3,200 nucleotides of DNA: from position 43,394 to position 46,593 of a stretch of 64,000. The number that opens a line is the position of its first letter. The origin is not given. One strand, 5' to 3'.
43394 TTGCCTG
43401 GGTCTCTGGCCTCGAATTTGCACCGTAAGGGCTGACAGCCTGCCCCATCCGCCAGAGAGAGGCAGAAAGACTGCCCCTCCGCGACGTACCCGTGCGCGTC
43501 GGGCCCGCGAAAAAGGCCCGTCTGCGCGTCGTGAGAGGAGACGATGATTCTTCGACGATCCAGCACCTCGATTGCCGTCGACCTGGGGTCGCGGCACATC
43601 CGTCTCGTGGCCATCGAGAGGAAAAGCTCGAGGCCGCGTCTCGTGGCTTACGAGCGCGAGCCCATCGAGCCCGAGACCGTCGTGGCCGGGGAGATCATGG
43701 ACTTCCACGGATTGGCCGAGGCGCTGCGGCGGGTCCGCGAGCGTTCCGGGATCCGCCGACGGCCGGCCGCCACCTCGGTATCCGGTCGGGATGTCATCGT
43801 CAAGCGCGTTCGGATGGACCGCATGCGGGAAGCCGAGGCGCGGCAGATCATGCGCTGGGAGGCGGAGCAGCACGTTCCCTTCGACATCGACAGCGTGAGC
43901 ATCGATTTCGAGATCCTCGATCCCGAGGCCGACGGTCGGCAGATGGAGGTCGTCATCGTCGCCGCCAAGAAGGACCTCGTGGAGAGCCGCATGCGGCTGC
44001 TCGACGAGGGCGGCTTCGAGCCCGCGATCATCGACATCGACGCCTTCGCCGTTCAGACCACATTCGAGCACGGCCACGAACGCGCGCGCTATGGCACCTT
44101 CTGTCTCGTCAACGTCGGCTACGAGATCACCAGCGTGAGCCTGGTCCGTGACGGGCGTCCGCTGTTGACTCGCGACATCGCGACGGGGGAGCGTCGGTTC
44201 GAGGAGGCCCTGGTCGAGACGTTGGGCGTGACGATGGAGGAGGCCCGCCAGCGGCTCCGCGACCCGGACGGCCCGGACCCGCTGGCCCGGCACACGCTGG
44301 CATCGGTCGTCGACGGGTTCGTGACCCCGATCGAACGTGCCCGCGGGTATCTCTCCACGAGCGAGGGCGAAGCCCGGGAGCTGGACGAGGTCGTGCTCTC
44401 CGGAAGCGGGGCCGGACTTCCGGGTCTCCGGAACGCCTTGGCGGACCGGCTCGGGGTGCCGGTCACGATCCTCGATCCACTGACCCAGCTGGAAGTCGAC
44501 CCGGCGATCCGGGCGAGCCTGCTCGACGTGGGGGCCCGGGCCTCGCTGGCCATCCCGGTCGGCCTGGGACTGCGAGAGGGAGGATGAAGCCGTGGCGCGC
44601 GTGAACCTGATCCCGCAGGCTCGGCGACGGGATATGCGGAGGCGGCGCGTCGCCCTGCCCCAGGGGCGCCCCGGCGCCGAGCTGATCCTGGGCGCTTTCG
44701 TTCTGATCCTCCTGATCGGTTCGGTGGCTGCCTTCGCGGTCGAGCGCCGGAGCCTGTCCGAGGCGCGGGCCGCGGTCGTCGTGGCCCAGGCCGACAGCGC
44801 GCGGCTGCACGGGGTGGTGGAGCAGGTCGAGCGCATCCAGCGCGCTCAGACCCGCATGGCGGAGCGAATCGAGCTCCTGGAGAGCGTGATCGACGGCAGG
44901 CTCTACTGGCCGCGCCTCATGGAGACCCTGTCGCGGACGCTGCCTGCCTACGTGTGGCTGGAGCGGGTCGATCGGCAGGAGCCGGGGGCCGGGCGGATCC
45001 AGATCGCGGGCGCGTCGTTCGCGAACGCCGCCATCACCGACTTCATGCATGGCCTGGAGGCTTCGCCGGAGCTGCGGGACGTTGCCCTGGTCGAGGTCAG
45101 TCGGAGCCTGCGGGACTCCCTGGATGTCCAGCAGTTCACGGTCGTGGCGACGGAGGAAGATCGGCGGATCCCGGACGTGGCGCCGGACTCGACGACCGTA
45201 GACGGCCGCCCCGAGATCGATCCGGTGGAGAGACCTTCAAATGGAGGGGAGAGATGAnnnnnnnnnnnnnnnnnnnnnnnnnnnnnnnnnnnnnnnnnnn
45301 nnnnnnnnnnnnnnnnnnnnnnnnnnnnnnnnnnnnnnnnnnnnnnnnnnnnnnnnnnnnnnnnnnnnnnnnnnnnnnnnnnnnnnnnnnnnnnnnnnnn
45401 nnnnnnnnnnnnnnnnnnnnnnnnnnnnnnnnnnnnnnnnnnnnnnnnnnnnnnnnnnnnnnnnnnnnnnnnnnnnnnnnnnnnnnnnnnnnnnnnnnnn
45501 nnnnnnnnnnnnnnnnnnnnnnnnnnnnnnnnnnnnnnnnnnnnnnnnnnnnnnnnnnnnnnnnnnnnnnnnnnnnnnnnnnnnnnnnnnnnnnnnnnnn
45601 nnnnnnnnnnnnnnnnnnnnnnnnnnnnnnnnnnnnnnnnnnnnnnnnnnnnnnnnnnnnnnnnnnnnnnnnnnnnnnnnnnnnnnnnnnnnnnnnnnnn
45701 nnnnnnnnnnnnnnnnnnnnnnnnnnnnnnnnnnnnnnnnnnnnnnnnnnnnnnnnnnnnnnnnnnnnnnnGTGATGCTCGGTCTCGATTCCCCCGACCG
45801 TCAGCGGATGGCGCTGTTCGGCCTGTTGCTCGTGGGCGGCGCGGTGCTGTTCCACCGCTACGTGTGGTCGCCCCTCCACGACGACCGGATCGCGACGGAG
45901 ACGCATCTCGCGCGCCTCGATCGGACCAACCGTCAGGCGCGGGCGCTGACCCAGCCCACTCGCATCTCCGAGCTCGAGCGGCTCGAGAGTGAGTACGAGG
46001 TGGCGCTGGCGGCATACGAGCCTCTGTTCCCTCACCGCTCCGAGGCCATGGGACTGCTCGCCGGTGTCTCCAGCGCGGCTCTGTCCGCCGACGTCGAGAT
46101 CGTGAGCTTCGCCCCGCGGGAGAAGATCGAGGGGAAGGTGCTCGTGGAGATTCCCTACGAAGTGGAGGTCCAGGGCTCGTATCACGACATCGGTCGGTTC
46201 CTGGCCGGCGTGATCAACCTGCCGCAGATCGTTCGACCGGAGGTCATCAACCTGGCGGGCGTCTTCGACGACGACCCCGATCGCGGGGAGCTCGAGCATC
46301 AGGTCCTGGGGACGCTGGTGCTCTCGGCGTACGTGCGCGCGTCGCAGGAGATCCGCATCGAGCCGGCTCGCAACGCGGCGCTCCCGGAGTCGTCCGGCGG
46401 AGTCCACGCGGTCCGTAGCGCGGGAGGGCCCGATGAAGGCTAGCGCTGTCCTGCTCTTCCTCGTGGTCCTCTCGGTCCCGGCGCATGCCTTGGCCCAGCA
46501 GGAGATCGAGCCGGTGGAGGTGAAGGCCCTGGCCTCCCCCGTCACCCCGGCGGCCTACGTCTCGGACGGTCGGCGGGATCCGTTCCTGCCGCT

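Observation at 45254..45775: Extra lipoprotein gene translationally coupled inside the pilM-N-O-P-Q alignment-subcomplex operon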

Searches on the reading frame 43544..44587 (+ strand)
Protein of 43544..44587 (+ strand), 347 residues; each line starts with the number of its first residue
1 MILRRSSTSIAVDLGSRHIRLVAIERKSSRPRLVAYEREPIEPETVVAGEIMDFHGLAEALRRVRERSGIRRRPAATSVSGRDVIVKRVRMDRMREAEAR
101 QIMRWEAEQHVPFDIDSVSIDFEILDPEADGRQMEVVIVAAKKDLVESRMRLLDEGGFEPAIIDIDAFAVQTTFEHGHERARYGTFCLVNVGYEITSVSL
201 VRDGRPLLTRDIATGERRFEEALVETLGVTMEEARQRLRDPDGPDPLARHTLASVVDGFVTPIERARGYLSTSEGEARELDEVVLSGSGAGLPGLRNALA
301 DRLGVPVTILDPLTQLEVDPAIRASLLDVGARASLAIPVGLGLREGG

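Call 3: search_protein_families(library=pfam, proteins=[window:43544-44587:+], max_evalue=0.1)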
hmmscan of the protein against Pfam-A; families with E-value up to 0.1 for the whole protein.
window:43544-44587:+ (347 aa): 5 families
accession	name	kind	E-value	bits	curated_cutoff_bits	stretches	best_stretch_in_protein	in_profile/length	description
PF11104.14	PilM_2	-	1.9e-58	198.4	27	1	12-345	2-339/340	Type IV pilus assembly protein PilM;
PF05134.19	T2SSL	-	7.4e-05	22.7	25.5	1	73-170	47-138/231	Type II secretion system (T2SS), protein L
PF14450.12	FtsA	-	9.6e-05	23.2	31.8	1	187-314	1-115/127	Cell division protein FtsA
PF08366.18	LLGL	-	0.032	14.9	22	1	82-146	26-94/104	LLGL2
PF25216.1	Volactin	-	0.086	12.7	35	0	189-303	171-291/321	Volactin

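Call 4: search_protein_families(library=ncbifam, proteins=[window:43544-44587:+], max_evalue=0.1)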
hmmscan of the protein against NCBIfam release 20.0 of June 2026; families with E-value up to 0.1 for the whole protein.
window:43544-44587:+ (347 aa): 5 families
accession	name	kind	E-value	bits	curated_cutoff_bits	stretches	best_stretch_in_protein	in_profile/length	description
TIGR01175.1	pilM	subfamily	5e-72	242.8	133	1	6-345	2-347/348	type IV pilus assembly protein PilM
NF045709.1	Amuc_1101_fam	equivalog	8.2e-31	107.5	650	2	7-236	5-229/608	Amuc_1101 family PilM-like pilus complex protein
NF011660.0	PRK15080.1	equivalog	5.6e-05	22.5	182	1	188-308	145-256/277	ethanolamine utilization protein EutJ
TIGR01174.1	ftsA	equivalog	0.00024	20.3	175.85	0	133-234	147-246/371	cell division protein FtsA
TIGR02529.1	EutJ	subfamily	0.0089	15.5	152.1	1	188-240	112-164/239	ethanolamine utilization protein EutJ family protein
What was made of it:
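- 43544..44587 (+): pilM. PF11104 E=1.9e-58; TIGR01175 (calls 3, 4).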

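Call 39: find_related_loci(query=A3, collection=metagenome_contigs, flank=5000)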
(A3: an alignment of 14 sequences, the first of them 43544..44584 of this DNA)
Query A3 (347 aa) in metagenome_contigs; peptide patterns used: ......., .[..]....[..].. (x = any residue, [..] = any of these).
600 stretches matched a pattern (row limit reached: there are more); 574 encode a relative of the query (tblastn E <= 1e-3); the best 80 are kept; 80 distinct loci.
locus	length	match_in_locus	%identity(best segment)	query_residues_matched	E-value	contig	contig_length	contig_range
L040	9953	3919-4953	61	1-346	4e-135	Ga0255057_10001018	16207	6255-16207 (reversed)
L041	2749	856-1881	44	2-344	3e-87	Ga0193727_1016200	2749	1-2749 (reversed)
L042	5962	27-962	44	6-318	5e-85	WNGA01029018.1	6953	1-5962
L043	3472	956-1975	43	5-345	1e-85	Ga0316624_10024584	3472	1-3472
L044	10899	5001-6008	44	8-344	7e-85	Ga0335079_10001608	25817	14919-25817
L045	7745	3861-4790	45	8-318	1e-84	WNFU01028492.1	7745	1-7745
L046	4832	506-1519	45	6-344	3e-84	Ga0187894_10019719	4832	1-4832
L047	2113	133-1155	43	2-344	2e-87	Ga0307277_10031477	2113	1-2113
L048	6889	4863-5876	43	6-344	7e-84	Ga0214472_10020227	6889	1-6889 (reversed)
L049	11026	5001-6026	44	2-344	6e-84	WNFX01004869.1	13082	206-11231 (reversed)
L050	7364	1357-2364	42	8-344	8e-84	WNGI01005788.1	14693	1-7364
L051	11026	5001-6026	43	2-344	2e-83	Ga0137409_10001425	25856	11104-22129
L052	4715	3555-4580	43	2-344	1e-83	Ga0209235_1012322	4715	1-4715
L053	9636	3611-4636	43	2-344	1e-83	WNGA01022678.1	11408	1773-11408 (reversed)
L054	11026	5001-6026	43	2-344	8e-84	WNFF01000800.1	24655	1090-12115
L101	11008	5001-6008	43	8-344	2e-82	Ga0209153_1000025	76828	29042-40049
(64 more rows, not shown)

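Call 43: find_homologous_proteins(query=L101:4968-6017:+, max_evalue=1e-30)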
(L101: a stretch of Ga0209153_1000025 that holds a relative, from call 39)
Query L101:4968-6017:+ (350 aa): 6744 proteins with E <= 1e-30 among 8000 candidates; the best 120 are listed.
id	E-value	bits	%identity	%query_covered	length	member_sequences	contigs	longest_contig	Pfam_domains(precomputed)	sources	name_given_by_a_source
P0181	9.1e-212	720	99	100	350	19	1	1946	PF14450.13,PF11104.15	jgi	-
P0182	1.6e-210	716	98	100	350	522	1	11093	PF14450.13,PF11104.15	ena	-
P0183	2.5e-203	692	94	100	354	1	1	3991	PF14450.13,PF11104.15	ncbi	-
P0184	1.3e-200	683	94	100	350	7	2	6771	PF14450.13,PF11104.15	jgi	jgi:type IV pilus assembly protein PilM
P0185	3.9e-200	682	93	100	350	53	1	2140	PF14450.13,PF11104.15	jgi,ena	-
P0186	4.6e-198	675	91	100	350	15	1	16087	PF14450.13,PF11104.15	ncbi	-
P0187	6.3e-198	675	93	100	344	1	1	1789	PF14450.13,PF11104.15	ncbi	-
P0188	7.3e-197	671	92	100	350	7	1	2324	PF14450.13,PF11104.15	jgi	-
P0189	3.7e-196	669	90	100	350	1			PF14450.13,PF11104.15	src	-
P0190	2.2e-195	666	89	100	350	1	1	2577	PF14450.13,PF11104.15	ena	-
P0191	3.7e-195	666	90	100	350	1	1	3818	PF14450.13,PF11104.15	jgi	jgi:type IV pilus assembly protein PilM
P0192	4.1e-195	665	89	100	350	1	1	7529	PF14450.13,PF11104.15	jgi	jgi:type IV pilus assembly protein PilM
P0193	4.1e-195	665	91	100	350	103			PF14450.13,PF11104.15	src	-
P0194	5.5e-195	665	89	100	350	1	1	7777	PF14450.13,PF11104.15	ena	-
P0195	6.3e-195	665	91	100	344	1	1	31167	PF14450.13,PF11104.15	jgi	-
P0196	9.0e-195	664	90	100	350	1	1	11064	PF14450.13,PF11104.15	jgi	jgi:type IV pilus assembly protein PilM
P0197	1.3e-194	664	91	100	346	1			PF14450.13,PF11104.15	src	-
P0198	1.4e-194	664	91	100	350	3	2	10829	PF14450.13,PF11104.15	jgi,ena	jgi:type IV pilus assembly protein PilM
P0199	1.9e-194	663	89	100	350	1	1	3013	PF14450.13,PF11104.15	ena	-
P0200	2.2e-194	663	89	100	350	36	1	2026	PF14450.13,PF11104.15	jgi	jgi:type IV pilus assembly protein PilM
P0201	2.3e-194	663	89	100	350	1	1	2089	PF14450.13,PF11104.15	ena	-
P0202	2.8e-194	663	90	100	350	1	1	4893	PF14450.13,PF11104.15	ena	-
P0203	4.6e-194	662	90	100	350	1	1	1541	PF14450.13,PF11104.15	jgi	jgi:type IV pilus assembly protein PilM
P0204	4.7e-194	662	89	100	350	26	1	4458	PF14450.13,PF11104.15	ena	-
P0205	5.7e-194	662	90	100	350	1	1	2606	PF14450.13,PF11104.15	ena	-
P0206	5.9e-194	662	90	100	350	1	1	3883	PF14450.13,PF11104.15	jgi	jgi:type IV pilus assembly protein PilM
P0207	6.9e-194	661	90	100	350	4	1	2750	PF14450.13,PF11104.15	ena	-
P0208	1.0e-193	661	90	100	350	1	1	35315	PF14450.13,PF11104.15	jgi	jgi:type IV pilus assembly protein PilM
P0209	2.0e-193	660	89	100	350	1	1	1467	PF14450.13,PF11104.15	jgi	jgi:type IV pilus assembly protein PilM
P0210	2.5e-193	659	89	100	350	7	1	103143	PF14450.13,PF11104.15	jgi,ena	jgi:type IV pilus assembly protein PilM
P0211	3.0e-193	659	88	100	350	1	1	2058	PF14450.13,PF11104.15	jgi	jgi:type IV pilus assembly protein PilM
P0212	3.7e-193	659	89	100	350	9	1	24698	PF14450.13,PF11104.15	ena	-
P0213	5.4e-193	658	89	100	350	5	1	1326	PF14450.13,PF11104.15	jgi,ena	-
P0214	1.4e-192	657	89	100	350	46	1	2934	PF14450.13,PF11104.15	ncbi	ncbi:MAG: type IV pilus assembly protein PilM [Gemmatimonadales bacterium]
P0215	1.5e-192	657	89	100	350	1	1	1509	PF14450.13,PF11104.15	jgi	jgi:type IV pilus assembly protein PilM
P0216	2.6e-192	656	87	100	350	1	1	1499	PF14450.13,PF11104.15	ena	-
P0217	3.8e-192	656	93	96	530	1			PF14450.13,PF11104.15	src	-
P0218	4.2e-192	655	88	100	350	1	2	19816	PF14450.13,PF11104.15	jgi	jgi:type IV pilus assembly protein PilM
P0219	4.2e-192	655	89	100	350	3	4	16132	PF14450.13,PF11104.15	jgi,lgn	jgi:type IV pilus assembly protein PilM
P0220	5.0e-192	655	88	100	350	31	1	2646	PF14450.13,PF11104.15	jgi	-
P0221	7.4e-192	655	88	100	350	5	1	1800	PF14450.13,PF11104.15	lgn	-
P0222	8.0e-192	655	87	100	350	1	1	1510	PF14450.13,PF11104.15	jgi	-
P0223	8.2e-192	655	88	100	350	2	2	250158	PF14450.13,PF11104.15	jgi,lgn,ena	jgi:type IV pilus assembly protein PilM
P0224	8.4e-192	655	92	100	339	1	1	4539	PF14450.13,PF11104.15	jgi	-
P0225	1.0e-191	654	88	100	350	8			PF14450.13,PF11104.15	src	-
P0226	1.3e-191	654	89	100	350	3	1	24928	PF14450.13,PF11104.15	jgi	jgi:type IV pilus assembly protein PilM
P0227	1.4e-191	654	88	100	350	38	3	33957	PF14450.13,PF11104.15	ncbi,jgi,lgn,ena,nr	ncbi:MAG TPA: type IV pilus assembly protein PilM [Gemmatimonadales bacterium]|nr:type IV pilus asse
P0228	3.2e-191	653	90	100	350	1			PF14450.13,PF11104.15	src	-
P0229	3.6e-191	652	89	100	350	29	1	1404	PF14450.13,PF11104.15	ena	-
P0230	3.7e-191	652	88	100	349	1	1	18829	PF14450.13,PF11104.15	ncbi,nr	ncbi:MAG TPA: type IV pilus assembly protein PilM [Gemmatimonadales bacterium]|nr:type IV pilus asse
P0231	7.0e-191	651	90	100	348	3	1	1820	PF14450.13,PF11104.15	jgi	-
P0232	7.6e-191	651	88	100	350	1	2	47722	PF14450.13,PF11104.15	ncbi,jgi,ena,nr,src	ncbi:MAG TPA: type IV pilus assembly protein PilM [Gemmatimonadales bacterium]|nr:type IV pilus asse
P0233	7.7e-191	651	89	100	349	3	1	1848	PF14450.13,PF11104.15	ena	-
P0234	1.3e-190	651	90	98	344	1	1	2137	PF14450.13,PF11104.15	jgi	jgi:type IV pilus assembly protein PilM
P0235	1.8e-190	650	88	99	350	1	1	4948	PF14450.13,PF11104.15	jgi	jgi:type IV pilus assembly protein PilM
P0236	2.8e-190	649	87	100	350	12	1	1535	PF14450.13,PF11104.15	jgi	jgi:type IV pilus assembly protein PilM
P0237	3.4e-190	649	90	100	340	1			PF14450.13,PF11104.15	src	-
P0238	3.5e-190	649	87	100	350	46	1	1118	PF14450.13,PF11104.15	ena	-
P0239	4.7e-190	649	88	100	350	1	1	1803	PF14450.13,PF11104.15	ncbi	-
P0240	4.8e-190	649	88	99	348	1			PF14450.13,PF11104.15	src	-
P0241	9.7e-190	648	88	99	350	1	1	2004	PF14450.13,PF11104.15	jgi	jgi:type IV pilus assembly protein PilM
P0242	2.7e-189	646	87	100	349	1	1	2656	PF14450.13,PF11104.15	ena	-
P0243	2.7e-189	646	87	100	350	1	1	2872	PF14450.13,PF11104.15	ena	-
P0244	2.8e-189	646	88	100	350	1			PF14450.13,PF11104.15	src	-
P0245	3.7e-189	646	87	100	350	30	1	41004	PF14450.13,PF11104.15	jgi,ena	-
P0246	4.2e-189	646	87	100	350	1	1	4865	PF14450.13,PF11104.15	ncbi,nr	ncbi:MAG: type IV pilus assembly protein PilM [Gemmatimonadetes bacterium]|nr:type IV pilus assembly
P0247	9.0e-189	645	87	99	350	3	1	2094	PF14450.13,PF11104.15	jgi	jgi:type IV pilus assembly protein PilM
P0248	9.8e-189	644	86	99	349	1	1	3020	PF14450.13,PF11104.15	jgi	jgi:type IV pilus assembly protein PilM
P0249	1.2e-188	644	86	99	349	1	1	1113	PF14450.13,PF11104.15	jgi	jgi:type IV pilus assembly protein PilM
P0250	1.6e-188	644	88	99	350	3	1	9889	PF14450.13,PF11104.15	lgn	-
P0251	2.1e-188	643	87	100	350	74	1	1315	PF14450.13,PF11104.15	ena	-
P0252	3.3e-188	643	86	100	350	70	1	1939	PF14450.13,PF11104.15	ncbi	-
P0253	3.5e-188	643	87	99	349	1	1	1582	PF14450.13,PF11104.15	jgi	jgi:type IV pilus assembly protein PilM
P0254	4.9e-188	642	86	99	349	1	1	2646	PF14450.13,PF11104.15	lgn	-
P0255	5.1e-188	642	87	99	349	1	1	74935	PF14450.13,PF11104.15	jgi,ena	-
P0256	5.4e-188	642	86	100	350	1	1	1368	PF14450.13,PF11104.15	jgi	-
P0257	7.8e-188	641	85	99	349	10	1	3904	PF14450.13,PF11104.15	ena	-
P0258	8.8e-188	641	86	100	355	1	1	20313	PF14450.13,PF11104.15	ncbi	-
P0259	1.0e-187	641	87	99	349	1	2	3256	PF14450.13,PF11104.15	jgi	jgi:type IV pilus assembly protein PilM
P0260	1.3e-187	641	87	100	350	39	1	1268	PF14450.13,PF11104.15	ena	-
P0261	3.0e-187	640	85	100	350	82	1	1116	PF14450.13,PF11104.15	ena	-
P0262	6.1e-187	639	87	100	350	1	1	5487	PF14450.13,PF11104.15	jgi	jgi:type IV pilus assembly protein PilM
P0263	7.7e-187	638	87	100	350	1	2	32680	PF14450.13,PF11104.15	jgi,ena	-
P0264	1.1e-186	638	86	99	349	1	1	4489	PF14450.13,PF11104.15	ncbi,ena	ncbi:MAG TPA: type IV pilus assembly protein PilM [Gemmatimonadales bacterium]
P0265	1.2e-186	638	86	100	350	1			PF14450.13,PF11104.15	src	-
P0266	1.2e-186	638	85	100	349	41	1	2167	PF14450.13,PF11104.15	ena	-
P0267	1.3e-186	637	86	100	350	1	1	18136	PF14450.13,PF11104.15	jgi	jgi:type IV pilus assembly protein PilM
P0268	2.2e-186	637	86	100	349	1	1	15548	PF14450.13,PF11104.15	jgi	jgi:type IV pilus assembly protein PilM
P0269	2.4e-186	637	84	100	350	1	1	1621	PF14450.13,PF11104.15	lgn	-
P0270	2.7e-186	636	86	100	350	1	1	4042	PF14450.13,PF11104.15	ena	-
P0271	2.9e-186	636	85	100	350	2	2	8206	PF14450.13,PF11104.15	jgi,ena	jgi:type IV pilus assembly protein PilM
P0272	3.3e-186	636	85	99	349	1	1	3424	PF14450.13,PF11104.15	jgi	-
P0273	4.1e-186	636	86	100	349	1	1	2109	PF14450.13,PF11104.15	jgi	jgi:type IV pilus assembly protein PilM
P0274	4.2e-186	636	87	100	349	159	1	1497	PF14450.13,PF11104.15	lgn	-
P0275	4.3e-186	636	86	100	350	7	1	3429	PF14450.13,PF11104.15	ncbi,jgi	-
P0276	5.8e-186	635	86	100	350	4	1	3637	PF14450.13,PF11104.15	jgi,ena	-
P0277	6.1e-186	635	91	100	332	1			PF14450.13,PF11104.15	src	-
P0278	6.8e-186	635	87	99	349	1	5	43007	PF14450.13,PF11104.15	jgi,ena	jgi:type IV pilus assembly protein PilM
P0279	7.4e-186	635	85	100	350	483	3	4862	PF14450.13,PF11104.15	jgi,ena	-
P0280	8.9e-186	635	85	100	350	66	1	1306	PF14450.13,PF11104.15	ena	-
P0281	1.1e-185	634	85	99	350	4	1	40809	PF14450.13,PF11104.15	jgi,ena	-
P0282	1.2e-185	634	88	99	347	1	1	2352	PF14450.13,PF11104.15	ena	-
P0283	1.4e-185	634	85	100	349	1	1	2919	PF14450.13,PF11104.15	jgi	jgi:type IV pilus assembly protein PilM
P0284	1.5e-185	634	86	100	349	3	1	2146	PF14450.13,PF11104.15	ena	-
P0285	2.3e-185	633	85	100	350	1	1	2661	PF05134.20,PF14450.13,PF11104.15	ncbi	ncbi:MAG: type IV pilus biogenesis protein PilM [Gemmatimonadales bacterium]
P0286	2.6e-185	633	86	97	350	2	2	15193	PF14450.13,PF11104.15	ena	-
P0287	3.1e-185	633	86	99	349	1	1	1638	PF14450.13,PF11104.15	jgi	-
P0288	4.3e-185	632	88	97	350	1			PF14450.13,PF11104.15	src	-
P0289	6.1e-185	632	87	100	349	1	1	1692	PF11104.15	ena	-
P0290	2.7e-184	630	87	98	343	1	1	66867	PF14450.13,PF11104.15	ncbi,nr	ncbi:MAG TPA: type IV pilus assembly protein PilM [Gemmatimonadales bacterium]|nr:type IV pilus asse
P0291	2.9e-184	630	90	100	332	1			PF14450.13,PF11104.15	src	-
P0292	3.6e-184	629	85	100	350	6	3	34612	PF14450.13,PF11104.15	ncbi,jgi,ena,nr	ncbi:MAG TPA: type IV pilus assembly protein PilM [Gemmatimonadales bacterium]|nr:type IV pilus asse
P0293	4.6e-184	629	89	100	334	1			PF14450.13,PF11104.15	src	-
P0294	1.3e-183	628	86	98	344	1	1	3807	PF14450.13,PF11104.15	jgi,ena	-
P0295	2.9e-183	626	85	100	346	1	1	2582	PF14450.13,PF11104.15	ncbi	-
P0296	2.9e-182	623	84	99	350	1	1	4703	PF14450.13,PF11104.15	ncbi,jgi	jgi:type IV pilus assembly protein PilM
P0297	5.7e-182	622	90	100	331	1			PF11104.15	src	-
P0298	7.1e-181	619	82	100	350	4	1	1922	PF14450.13,PF11104.15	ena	-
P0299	2.4e-180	617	90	94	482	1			PF14450.13,PF05137.19,PF11104.15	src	-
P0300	4.4e-180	616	84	99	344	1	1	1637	PF14450.13,PF11104.15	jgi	jgi:type IV pilus assembly protein PilM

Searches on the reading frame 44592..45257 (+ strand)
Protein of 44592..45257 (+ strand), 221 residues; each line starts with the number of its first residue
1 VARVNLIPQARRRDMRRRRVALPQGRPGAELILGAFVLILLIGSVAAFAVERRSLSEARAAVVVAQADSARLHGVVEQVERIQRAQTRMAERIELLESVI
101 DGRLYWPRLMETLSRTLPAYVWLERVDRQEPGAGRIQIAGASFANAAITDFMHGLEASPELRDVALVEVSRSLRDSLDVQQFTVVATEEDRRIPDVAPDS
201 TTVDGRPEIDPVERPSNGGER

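Call 3: search_protein_families(library=pfam, proteins=[window:44592-45257:+], max_evalue=0.1)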
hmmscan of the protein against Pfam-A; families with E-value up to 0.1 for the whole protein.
window:44592-45257:+ (221 aa): 1 family
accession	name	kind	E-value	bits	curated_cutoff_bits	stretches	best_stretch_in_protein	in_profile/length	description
PF05137.18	PilN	-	2.6e-15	56.6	22.8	1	108-186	1-76/78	Fimbrial assembly protein (PilN)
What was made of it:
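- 44592..45257 (+): pilN; its stop overlaps the X start (ATGA). PF05137 E=2.6e-15 (call 3).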

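Call 4: search_protein_families(library=ncbifam, proteins=[window:44592-45257:+], max_evalue=0.1)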
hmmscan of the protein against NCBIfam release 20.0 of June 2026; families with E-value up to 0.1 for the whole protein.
window:44592-45257:+ (221 aa): 3 families
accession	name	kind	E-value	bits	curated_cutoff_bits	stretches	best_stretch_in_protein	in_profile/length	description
NF045709.1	Amuc_1101_fam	equivalog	0.00033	19.6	650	1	30-127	376-472/608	Amuc_1101 family PilM-like pilus complex protein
NF041247.1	UsfY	equivalog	0.058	14.2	100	0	32-88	27-82/95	protein UsfY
NF006993.0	PRK09458.1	equivalog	0.081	13.3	90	0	77-101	42-66/75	envelope stress response membrane protein PspB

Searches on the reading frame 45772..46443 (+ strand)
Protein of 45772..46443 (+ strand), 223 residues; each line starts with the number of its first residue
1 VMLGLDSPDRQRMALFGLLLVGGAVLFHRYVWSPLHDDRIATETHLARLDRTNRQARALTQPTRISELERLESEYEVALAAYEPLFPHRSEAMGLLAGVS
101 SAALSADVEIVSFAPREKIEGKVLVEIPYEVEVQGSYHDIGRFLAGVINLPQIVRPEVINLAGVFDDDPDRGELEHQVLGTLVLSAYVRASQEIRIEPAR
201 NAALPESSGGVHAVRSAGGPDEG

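Call 3: search_protein_families(library=pfam, proteins=[window:45772-46443:+], max_evalue=0.1)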
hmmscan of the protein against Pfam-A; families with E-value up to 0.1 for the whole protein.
window:45772-46443:+ (223 aa): 1 family
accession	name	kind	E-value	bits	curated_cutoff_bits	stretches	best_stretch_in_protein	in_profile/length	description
PF04350.18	PilO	-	1e-17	65.1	22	1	52-174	18-132/145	Pilus assembly protein, PilO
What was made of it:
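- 45772..46443 (+): pilO; its GTG start overlaps the X stop (GTGA). PF04350 E=1e-17 (call 3).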

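Call 4: search_protein_families(library=ncbifam, proteins=[window:45772-46443:+], max_evalue=0.1)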
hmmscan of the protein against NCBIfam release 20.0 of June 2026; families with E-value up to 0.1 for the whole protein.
window:45772-46443:+ (223 aa): 0 families
